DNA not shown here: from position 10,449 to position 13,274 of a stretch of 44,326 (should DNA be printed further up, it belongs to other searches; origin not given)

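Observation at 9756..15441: NuoE/F/G-like trio and NfnA/B-like pair in one operon: candidate five-subunit bifurcating NAD(P)H/ferredoxin enzyme with no hydrogenase or formate dehydrogenase catalytic subunit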

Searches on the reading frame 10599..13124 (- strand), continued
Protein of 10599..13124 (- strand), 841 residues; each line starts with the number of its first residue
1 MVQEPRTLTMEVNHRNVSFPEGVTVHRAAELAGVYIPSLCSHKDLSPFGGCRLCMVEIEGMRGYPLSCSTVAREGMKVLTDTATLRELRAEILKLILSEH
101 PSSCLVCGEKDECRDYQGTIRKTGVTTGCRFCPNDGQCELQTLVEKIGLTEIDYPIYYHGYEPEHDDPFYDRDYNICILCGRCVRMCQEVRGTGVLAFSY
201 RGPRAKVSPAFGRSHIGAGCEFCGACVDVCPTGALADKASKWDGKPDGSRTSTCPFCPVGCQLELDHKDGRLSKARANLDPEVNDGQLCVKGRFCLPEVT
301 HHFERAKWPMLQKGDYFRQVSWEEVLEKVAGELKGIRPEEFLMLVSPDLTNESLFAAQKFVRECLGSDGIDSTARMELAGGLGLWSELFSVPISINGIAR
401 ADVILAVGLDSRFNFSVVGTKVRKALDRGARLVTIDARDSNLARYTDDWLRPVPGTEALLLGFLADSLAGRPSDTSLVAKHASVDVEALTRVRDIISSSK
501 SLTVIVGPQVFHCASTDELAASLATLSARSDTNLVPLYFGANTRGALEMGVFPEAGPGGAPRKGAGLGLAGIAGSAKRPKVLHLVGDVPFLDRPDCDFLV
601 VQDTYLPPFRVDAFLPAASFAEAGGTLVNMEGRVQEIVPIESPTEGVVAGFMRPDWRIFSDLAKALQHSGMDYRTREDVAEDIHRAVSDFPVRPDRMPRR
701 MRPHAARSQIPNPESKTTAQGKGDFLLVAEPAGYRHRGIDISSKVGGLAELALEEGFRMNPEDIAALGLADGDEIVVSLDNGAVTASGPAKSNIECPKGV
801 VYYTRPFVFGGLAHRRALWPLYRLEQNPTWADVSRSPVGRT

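Call 25: search_solved_structures(query=window:10599-13124:-, max_evalue=1e-50, show_alignments=5)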
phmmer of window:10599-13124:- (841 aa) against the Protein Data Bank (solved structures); distinct sequences matched with E-value up to 1e-50: 6.
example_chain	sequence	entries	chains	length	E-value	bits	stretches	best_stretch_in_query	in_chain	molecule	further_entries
9wxb_B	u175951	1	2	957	1.7e-74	254.6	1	8-468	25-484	Formate dehydrogenase alpha subunit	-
6tg9_A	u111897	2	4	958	6.1e-71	242.9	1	12-461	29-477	Formate dehydrogenase subunit alpha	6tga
7vw6_A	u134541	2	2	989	1.5e-58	201.9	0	149-467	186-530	Formate dehydrogenase | Tungsten-containing formate dehydrogenase alpha subunit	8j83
7e5z_A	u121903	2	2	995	1.5e-58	201.9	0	149-467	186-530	Formate dehydrogenase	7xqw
9bov_A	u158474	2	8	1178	1.5e-55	192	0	132-647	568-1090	Molybdopterin oxidoreductase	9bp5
7t2r_A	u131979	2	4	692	3.9e-54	187.3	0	128-499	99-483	NiFe hydrogenase subunit A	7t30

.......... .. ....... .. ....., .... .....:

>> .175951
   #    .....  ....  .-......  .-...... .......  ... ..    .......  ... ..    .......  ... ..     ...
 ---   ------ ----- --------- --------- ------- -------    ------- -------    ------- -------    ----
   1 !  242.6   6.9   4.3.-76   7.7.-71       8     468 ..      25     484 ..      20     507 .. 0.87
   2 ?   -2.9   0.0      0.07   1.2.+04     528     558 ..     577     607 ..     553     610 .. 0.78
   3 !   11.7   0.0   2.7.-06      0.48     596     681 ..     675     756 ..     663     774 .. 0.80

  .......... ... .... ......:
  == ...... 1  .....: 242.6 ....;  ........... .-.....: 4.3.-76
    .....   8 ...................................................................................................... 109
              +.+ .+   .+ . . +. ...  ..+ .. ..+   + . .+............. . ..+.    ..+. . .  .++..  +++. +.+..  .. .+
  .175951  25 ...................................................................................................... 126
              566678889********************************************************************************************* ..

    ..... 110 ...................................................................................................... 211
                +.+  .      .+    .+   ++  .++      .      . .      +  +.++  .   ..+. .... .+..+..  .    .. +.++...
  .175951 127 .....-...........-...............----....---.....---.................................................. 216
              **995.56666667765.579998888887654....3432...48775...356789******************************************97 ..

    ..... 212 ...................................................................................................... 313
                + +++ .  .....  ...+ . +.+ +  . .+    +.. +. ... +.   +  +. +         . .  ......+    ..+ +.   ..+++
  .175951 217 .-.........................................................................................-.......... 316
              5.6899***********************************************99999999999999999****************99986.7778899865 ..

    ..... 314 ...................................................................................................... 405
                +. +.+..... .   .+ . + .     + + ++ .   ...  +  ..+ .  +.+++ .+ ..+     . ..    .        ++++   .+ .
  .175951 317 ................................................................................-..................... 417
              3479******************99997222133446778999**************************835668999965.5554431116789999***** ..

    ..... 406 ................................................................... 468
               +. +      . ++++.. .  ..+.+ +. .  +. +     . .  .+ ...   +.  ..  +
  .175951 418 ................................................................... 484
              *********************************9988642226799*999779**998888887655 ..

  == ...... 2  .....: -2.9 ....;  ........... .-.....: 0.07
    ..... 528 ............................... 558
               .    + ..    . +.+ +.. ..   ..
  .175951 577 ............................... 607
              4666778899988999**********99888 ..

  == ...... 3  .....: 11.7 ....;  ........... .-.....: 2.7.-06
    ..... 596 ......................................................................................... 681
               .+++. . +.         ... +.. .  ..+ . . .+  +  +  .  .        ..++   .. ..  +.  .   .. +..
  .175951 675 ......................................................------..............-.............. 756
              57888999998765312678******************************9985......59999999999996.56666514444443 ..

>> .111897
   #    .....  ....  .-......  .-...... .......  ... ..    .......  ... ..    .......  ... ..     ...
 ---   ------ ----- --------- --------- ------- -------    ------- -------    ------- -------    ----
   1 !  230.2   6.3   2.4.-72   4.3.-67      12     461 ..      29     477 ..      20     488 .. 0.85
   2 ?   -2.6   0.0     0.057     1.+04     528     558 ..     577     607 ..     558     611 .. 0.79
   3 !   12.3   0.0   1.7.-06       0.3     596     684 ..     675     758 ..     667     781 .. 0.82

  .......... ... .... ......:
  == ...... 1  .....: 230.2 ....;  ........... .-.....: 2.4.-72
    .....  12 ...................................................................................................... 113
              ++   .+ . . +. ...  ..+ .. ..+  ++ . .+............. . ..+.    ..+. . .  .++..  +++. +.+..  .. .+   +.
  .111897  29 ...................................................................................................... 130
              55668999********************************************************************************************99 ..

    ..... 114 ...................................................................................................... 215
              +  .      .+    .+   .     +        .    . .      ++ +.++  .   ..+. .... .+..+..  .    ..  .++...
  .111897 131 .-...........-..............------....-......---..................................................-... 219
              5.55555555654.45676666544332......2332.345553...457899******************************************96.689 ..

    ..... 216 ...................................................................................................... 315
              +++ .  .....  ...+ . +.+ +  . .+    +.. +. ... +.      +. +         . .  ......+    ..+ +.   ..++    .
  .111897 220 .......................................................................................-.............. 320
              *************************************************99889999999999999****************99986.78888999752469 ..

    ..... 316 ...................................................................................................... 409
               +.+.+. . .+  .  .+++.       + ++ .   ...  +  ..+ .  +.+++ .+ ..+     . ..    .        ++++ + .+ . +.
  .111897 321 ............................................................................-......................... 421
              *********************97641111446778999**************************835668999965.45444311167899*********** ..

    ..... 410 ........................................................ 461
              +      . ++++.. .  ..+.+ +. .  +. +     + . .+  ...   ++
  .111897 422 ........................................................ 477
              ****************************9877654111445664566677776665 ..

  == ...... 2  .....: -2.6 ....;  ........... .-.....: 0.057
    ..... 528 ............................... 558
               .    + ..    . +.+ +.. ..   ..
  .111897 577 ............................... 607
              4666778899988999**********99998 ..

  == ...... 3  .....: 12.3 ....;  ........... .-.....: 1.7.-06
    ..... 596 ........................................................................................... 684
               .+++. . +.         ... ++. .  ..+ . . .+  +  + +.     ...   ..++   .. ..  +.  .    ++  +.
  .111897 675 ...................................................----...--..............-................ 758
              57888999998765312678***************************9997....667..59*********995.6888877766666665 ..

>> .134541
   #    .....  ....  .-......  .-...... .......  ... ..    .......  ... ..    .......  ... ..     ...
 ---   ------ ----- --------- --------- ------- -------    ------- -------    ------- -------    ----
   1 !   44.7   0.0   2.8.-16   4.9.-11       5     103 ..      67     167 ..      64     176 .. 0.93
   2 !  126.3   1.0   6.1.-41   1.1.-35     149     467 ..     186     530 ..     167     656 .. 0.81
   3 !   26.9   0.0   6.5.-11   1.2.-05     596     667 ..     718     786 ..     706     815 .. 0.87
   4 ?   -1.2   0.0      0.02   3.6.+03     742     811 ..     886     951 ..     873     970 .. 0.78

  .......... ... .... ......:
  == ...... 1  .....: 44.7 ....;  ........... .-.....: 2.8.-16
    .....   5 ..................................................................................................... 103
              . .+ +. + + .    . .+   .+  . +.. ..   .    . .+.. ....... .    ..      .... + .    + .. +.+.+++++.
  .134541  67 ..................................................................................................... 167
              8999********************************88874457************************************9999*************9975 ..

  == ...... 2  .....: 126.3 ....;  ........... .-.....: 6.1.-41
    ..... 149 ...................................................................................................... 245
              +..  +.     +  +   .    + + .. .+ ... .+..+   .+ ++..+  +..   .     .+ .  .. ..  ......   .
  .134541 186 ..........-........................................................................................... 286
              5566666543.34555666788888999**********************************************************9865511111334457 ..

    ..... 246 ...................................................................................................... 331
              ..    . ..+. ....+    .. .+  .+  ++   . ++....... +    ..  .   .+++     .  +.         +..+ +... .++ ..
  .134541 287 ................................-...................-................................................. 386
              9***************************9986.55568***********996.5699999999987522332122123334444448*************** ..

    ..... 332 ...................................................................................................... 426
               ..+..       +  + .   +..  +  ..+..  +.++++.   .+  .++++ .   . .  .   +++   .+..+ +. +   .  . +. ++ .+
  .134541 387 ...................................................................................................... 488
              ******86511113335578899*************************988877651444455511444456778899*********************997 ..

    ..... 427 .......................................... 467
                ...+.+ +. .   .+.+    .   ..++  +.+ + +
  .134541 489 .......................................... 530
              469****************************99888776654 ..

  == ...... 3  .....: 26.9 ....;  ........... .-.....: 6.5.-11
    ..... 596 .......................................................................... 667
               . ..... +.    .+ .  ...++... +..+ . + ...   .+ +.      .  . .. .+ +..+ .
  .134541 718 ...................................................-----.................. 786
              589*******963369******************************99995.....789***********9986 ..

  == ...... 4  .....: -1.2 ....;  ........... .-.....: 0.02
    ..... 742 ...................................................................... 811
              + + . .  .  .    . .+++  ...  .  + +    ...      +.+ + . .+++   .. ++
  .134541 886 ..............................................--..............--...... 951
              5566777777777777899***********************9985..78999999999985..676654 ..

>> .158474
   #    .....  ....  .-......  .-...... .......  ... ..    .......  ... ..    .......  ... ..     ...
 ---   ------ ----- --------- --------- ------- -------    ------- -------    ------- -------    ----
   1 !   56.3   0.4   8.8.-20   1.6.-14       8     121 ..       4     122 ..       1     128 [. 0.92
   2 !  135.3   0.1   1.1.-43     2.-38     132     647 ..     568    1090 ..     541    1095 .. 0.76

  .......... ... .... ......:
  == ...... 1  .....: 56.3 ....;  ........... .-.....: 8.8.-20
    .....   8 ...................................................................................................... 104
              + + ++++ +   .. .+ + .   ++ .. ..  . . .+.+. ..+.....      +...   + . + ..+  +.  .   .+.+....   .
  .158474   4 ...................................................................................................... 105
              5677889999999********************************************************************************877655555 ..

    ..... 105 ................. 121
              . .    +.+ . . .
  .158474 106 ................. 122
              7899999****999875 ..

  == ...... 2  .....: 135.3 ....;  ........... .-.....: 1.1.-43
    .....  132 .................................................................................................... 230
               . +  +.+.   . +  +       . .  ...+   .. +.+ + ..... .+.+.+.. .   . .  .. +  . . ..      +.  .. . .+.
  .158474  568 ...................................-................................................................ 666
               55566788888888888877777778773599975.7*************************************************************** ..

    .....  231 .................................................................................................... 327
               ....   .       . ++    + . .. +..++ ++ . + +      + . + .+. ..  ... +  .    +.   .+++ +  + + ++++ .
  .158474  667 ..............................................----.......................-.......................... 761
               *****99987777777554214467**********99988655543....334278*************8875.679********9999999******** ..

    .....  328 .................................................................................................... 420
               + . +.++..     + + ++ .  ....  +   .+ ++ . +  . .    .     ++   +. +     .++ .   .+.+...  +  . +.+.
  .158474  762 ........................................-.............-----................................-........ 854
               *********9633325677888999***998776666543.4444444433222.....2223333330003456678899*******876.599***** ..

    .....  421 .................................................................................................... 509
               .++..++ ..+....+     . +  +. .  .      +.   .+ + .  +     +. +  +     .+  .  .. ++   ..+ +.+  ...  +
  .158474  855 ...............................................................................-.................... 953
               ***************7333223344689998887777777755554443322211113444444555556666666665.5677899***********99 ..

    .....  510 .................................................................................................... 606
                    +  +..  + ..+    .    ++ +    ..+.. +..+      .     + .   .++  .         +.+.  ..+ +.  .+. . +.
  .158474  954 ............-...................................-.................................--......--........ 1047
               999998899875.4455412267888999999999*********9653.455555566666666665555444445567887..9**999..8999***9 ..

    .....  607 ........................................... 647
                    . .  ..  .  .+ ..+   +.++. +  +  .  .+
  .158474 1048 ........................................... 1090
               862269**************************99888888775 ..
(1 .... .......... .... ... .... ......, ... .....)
